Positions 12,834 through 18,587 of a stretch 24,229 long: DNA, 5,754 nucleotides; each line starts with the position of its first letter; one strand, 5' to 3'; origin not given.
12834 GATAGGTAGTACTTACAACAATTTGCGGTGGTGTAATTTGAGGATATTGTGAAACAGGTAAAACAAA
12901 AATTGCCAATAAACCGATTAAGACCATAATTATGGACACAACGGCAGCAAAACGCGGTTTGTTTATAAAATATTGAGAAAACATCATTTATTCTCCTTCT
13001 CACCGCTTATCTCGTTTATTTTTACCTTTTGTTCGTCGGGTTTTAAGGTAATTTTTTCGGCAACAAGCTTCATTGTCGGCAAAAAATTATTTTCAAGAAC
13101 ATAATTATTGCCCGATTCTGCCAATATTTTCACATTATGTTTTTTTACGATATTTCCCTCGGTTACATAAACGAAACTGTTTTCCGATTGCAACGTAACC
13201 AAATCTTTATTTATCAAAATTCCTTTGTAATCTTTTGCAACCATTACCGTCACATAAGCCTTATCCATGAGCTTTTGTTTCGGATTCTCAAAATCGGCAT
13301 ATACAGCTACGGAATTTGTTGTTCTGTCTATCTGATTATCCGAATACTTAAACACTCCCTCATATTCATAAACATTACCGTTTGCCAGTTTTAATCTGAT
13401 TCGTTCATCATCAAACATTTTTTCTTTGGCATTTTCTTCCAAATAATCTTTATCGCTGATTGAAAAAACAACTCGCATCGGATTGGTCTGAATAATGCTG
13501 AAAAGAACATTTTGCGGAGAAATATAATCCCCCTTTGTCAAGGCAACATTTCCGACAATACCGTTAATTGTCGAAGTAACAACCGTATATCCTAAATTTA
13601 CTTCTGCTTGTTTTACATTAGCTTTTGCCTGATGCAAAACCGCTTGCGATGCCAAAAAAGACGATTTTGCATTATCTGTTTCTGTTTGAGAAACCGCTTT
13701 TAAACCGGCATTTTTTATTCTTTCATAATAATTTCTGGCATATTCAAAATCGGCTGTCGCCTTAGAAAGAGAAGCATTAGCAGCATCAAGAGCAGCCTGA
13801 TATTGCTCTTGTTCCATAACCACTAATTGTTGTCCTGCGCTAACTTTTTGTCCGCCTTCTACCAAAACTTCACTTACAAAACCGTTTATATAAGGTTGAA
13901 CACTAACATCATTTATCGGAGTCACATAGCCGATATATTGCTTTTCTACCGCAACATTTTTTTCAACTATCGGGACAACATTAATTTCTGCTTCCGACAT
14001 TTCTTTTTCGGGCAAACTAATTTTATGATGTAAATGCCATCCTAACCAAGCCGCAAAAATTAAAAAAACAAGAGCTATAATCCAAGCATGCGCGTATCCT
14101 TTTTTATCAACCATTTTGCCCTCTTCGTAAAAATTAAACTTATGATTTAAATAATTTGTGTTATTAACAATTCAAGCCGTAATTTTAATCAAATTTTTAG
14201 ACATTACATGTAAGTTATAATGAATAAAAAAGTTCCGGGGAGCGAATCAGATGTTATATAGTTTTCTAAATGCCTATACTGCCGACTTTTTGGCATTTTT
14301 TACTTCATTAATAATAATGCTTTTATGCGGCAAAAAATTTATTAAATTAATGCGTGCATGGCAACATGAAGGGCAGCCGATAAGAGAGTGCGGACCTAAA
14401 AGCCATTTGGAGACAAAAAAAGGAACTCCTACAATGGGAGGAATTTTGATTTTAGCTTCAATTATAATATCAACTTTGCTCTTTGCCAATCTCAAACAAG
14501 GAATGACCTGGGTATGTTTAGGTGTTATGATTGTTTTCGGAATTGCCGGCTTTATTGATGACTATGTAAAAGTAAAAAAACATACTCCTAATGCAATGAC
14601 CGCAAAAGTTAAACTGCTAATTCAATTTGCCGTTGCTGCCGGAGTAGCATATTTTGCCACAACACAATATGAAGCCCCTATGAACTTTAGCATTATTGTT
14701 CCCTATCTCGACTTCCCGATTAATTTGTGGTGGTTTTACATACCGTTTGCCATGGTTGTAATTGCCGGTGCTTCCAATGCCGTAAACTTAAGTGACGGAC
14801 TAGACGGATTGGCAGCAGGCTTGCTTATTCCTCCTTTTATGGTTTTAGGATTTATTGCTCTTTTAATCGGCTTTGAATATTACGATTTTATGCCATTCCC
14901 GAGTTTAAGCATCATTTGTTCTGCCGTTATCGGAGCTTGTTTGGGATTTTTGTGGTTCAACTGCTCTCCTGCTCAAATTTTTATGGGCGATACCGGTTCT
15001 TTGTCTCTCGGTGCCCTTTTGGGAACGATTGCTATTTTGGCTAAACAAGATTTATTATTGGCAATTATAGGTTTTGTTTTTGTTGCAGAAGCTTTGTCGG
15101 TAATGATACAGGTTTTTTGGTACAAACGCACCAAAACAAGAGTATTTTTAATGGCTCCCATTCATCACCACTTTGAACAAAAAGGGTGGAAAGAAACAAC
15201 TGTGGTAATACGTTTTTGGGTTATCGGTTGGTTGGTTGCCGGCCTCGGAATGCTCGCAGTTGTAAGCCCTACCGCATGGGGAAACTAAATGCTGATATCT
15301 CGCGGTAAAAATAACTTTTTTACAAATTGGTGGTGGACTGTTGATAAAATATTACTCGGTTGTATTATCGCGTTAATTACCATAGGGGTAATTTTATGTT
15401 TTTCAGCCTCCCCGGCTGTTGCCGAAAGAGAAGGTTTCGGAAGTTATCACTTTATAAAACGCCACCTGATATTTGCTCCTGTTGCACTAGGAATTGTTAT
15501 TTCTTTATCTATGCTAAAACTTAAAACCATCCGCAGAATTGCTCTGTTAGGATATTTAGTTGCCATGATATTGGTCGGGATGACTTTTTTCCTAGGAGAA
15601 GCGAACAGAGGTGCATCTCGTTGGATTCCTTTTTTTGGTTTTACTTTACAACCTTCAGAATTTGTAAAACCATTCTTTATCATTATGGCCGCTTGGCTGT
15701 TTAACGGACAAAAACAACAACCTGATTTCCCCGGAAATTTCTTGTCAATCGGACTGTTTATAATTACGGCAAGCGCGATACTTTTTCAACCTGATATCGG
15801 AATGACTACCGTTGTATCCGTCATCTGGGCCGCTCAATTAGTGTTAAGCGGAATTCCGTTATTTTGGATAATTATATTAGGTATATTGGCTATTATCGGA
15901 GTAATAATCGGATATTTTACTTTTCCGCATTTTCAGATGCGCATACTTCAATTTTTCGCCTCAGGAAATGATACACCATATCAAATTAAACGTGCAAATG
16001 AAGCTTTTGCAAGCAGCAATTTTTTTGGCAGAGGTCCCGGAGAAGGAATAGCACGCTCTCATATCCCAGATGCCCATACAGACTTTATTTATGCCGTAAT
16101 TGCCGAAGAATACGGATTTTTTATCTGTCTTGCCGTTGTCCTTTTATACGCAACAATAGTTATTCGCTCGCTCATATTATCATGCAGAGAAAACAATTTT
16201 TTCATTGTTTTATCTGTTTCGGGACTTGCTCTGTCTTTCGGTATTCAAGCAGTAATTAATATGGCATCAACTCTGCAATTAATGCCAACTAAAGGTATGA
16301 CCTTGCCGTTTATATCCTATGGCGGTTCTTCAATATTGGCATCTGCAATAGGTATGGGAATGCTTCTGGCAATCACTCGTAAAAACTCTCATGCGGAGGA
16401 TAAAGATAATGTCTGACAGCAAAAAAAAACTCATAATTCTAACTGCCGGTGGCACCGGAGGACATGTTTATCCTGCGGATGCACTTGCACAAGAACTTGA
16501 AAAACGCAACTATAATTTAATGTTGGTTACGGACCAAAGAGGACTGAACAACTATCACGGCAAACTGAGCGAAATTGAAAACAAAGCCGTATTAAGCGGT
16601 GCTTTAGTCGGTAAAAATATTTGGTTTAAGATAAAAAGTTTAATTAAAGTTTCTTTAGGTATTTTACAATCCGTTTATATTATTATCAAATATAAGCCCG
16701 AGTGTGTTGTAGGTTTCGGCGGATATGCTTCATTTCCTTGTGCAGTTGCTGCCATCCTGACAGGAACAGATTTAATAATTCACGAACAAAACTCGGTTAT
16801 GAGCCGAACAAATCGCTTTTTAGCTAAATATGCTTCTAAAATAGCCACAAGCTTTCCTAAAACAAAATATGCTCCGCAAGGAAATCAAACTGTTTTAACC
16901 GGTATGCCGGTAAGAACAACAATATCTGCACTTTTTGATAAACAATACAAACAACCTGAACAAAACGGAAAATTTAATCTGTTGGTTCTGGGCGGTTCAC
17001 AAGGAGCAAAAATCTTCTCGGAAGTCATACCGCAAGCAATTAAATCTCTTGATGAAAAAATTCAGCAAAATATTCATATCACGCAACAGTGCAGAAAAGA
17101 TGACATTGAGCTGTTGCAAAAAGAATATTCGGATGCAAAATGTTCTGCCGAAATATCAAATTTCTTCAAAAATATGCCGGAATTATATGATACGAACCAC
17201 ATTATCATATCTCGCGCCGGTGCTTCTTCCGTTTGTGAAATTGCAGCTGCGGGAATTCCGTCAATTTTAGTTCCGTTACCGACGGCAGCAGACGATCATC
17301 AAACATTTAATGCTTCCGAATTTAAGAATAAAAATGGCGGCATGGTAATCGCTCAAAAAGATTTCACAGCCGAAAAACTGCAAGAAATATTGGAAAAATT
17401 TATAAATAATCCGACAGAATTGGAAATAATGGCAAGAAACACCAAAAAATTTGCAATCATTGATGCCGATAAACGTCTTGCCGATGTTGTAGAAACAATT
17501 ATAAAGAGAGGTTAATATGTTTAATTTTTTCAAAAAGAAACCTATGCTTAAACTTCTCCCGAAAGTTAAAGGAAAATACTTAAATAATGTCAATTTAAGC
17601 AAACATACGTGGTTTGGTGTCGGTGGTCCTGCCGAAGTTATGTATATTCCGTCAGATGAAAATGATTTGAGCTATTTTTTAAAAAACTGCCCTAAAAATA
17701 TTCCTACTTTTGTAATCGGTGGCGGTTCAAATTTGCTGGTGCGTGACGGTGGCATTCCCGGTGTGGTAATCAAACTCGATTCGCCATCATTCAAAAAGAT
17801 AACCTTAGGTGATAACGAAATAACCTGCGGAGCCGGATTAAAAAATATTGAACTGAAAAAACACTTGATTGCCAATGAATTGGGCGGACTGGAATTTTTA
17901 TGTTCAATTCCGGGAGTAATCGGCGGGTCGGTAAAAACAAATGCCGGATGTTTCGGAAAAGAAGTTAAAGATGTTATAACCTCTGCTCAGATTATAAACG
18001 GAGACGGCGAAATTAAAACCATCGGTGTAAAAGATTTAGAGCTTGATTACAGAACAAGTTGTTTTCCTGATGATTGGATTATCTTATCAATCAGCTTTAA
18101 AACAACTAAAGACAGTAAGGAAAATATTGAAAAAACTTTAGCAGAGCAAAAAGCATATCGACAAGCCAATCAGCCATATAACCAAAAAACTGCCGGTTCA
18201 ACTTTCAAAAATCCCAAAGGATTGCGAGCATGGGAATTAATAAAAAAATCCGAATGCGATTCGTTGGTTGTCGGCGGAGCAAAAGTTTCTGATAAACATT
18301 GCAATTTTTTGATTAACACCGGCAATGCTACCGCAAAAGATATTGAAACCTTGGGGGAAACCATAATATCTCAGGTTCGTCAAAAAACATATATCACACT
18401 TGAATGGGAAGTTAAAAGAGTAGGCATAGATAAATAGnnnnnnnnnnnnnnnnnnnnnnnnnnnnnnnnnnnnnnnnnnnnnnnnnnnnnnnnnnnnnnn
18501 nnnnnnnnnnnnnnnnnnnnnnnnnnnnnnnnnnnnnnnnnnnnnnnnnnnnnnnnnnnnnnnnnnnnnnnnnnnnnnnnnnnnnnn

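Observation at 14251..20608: dcw cluster with every stem-peptide ligase missing and seamless junctions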

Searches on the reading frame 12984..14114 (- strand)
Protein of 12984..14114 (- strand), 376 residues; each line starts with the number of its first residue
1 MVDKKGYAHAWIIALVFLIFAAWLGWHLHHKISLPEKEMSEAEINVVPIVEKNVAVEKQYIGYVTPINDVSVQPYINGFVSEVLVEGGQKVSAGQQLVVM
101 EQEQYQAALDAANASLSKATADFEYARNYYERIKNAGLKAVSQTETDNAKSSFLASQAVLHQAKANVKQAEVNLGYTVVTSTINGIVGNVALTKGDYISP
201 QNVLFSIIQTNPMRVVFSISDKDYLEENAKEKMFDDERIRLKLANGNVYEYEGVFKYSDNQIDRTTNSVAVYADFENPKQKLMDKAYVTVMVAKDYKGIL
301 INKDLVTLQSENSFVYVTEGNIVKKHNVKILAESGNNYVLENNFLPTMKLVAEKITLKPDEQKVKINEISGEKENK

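Call 4: search_protein_families(library=ncbifam, proteins=[window:12984-14114:-])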
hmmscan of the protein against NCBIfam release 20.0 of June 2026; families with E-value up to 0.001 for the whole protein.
window:12984-14114:- (376 aa): 20 families
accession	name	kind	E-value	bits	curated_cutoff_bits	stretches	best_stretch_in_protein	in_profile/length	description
TIGR01730.1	RND_mfp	subfamily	1.2e-54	185.5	94.9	1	46-366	3-321/322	efflux RND transporter periplasmic adaptor subunit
NF007132.1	PRK09578.1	equivalog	4.3e-34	117.9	512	1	36-366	32-375/396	MexX/AxyX family multidrug efflux RND transporter periplasmic adaptor subunit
NF008589.1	PRK11556.1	equivalog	3.1e-30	105.4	391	1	44-366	59-387/392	MdtA/MuxA family multidrug efflux RND transporter periplasmic adaptor subunit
NF007362.0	PRK09859.1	equivalog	4.4e-30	105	738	1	41-351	33-356/385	multidrug transporter subunit MdtE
NF033138.2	RND-peri-MexC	equivalog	1.3e-28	100.2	625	1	42-346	36-351/375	MexC family multidrug efflux RND transporter periplasmic adaptor subunit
NF033834.1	RND_adapt_MexA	exception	5.4e-27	94.9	750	1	36-357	30-351/373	multidrug efflux RND transporter periplasmic adaptor subunit MexA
NF045904.1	RND-peri-MexE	equivalog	2.8e-26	92.3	714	1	36-320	30-321/390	multidrug efflux RND transporter periplasmic adaptor subunit MexE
NF011604.1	PRK15030.1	equivalog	1.8e-23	83.2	765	1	43-371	39-380/397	multidrug efflux RND transporter periplasmic adaptor subunit AcrA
TIGR00999.1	8a0102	subfamily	3.4e-22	78.8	319.3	1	88-355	1-267/271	CzcB/NccB family metal efflux transporter periplasmic adaptor subunit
NF000272.2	OqxA_adapt_sub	exception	2.3e-21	76.2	835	1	44-319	42-330/391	multidrug efflux RND transporter periplasmic adaptor subunit OqxA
NF007850.1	PRK10559.1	equivalog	1.5e-18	67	400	1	70-216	41-187/303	p-hydroxybenzoic acid efflux pump subunit AaeA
NF002939.0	PRK03598.1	equivalog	5.5e-13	48.8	393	2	135-223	163-251/332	secretion protein HlyD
TIGR00998.1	8a0101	subfamily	2.3e-12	46.5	390.8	2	135-215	159-243/334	EmrA/EmrK family multidrug efflux transporter periplasmic adaptor subunit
NF007785.0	PRK10476.1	equivalog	9.2e-12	44.4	376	2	146-211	178-243/347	multidrug transporter subunit MdtN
NF008606.0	PRK11578.1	equivalog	1.9e-11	43.7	342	1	4-290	4-294/371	macrolide transporter subunit MacA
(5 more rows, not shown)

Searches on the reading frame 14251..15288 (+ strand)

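Call 3: search_protein_families(library=ncbifam, proteins=[window:14251-15288:+])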
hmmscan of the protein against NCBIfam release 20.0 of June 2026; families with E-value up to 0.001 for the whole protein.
window:14251-15288:+ (345 aa): 3 families
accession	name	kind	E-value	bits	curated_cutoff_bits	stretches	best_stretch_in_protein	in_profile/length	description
TIGR00445.1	mraY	equivalog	5.4e-99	331.7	192.05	1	24-337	2-318/321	phospho-N-acetylmuramoyl-pentapeptide-transferase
NF053644.1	MraY_archaea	equivalog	1.6e-33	116.5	450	2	157-333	176-339/340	pseudomurein biosynthesis MraY family phospho-N-acetylmuramoyl-pentapeptide-transferase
TIGR02380.1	ECA_wecA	exception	3.6e-08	32.9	326.05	1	58-335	40-307/346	UDP-N-acetylglucosamine--undecaprenyl-phosphate N-acetylglucosaminephosphotransferase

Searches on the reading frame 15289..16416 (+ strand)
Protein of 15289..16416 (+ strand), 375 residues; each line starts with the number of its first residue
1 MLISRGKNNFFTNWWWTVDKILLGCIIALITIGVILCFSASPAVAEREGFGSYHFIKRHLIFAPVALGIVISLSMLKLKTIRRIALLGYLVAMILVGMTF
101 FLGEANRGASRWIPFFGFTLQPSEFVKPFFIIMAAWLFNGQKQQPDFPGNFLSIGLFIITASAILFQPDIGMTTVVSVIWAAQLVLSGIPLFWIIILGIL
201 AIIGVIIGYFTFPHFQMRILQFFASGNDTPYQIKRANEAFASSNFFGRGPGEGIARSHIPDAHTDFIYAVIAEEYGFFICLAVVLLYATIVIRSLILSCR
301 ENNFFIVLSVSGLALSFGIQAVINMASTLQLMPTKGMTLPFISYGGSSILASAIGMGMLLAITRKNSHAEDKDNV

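Call 3: search_protein_families(library=ncbifam, proteins=[window:15289-16416:+])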
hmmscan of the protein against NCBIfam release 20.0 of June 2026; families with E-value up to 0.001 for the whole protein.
window:15289-16416:+ (375 aa): 6 families
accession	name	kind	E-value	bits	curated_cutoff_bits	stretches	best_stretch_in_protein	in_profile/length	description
TIGR02614.1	ftsW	equivalog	2e-94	316.6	337.5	1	19-365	1-356/357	putative lipid II flippase FtsW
TIGR02210.1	rodA_shape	equivalog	1.8e-64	218.1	336.7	1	19-365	1-355/357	rod shape-determining protein RodA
TIGR02615.1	spoVE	exception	9.8e-49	166.7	448.8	1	20-364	2-354/354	stage V sporulation protein E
NF008042.0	PRK10774.1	equivalog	8.7e-46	156.7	493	1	18-363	35-389/405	cell division protein FtsW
NF037961.1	RodA_shape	subfamily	4.4e-36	125.1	150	2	228-359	271-404/415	rod shape-determining protein RodA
NF008060.0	PRK10794.1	equivalog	5.2e-32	111.2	590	1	16-363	14-360/370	peptidoglycan glycosyltransferase MrdB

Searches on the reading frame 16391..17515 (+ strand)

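Call 3: search_protein_families(library=ncbifam, proteins=[window:16391-17515:+])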
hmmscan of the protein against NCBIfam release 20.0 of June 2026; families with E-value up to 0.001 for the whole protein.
window:16391-17515:+ (374 aa): 10 families
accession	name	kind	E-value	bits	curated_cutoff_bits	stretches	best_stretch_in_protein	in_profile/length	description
TIGR01133.1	murG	equivalog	3.7e-94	315.6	250.25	1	10-366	3-352/353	undecaprenyldiphospho-muramoylpentapeptide beta-N-acetylglucosaminyltransferase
NF009102.0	PRK12446.1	equivalog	7.2e-39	133.7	339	1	13-355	2-337/352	undecaprenyldiphospho-muramoylpentapeptide beta-N-acetylglucosaminyltransferase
NF010135.0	PRK13609.1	equivalog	3.7e-12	45.9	500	1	165-364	170-362/388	diglucosyl diacylglycerol synthase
NF041548.1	PssE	equivalog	4.6e-10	39.6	120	1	209-336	10-126/146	PssE/Cps14G family polysaccharide biosynthesis glycosyltransferase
NF041549.1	PssD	equivalog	3.7e-08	33.8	110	1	20-137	4-114/151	PssD/Cps14F family polysaccharide biosynthesis glycosyltransferase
TIGR01426.2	MGT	subfamily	3.2e-07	29.7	260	1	268-372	292-392/393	macrolide family glycosyltransferase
NF010134.0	PRK13608.1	equivalog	4.5e-07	29.2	557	1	11-367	5-365/391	diglucosyl diacylglycerol synthase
NF046028.1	GluronsyltaseWelK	equivalog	1.3e-06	27.7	400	1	16-336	2-301/319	beta-1,4-glucuronosyltransferase WelK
TIGR03590.1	PseG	equivalog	4.5e-06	26.5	153.55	1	181-296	157-269/280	UDP-2,4-diacetamido-2,4,6-trideoxy-beta-L-altropyranose hydrolase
TIGR04516.1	glycosyl_450act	subfamily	2.8e-05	23.4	440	1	261-345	308-388/418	activator-dependent family glycosyltransferase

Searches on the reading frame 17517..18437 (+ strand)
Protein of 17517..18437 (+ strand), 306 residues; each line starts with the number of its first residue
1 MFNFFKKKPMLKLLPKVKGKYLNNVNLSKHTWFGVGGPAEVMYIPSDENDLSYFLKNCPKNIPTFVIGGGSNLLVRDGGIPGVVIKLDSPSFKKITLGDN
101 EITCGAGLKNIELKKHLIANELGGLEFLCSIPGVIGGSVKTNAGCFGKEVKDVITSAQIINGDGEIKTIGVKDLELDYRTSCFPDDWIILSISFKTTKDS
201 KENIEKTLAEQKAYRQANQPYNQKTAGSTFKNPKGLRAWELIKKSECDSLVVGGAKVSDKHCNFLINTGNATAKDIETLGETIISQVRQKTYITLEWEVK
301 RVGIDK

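Call 3: search_protein_families(library=ncbifam, proteins=[window:17517-18437:+])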
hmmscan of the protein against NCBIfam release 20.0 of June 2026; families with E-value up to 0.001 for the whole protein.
window:17517-18437:+ (306 aa): 7 families
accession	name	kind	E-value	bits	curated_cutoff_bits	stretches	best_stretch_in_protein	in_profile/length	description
NF010480.0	PRK13905.1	equivalog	8.2e-107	356.5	259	1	10-304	5-300/303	UDP-N-acetylmuramate dehydrogenase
TIGR00179.1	murB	equivalog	2e-58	198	144.5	1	27-302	1-289/290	UDP-N-acetylmuramate dehydrogenase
NF011245.0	PRK14651.1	equivalog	2.7e-46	157.9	224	1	23-299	5-266/273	UDP-N-acetylmuramate dehydrogenase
NF010479.0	PRK13904.1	equivalog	1.1e-37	129.9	273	1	24-300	5-256/258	UDP-N-acetylmuramate dehydrogenase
NF010478.0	PRK13903.1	equivalog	8.4e-36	123.6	231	2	20-200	14-197/362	UDP-N-acetylmuramate dehydrogenase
NF000755.0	PRK00046.1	equivalog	2.3e-30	105.4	277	2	22-210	5-200/343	UDP-N-acetylmuramate dehydrogenase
NF011242.0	PRK14648.1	equivalog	3.6e-27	95.5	426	2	23-159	14-154/354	UDP-N-acetylmuramate dehydrogenase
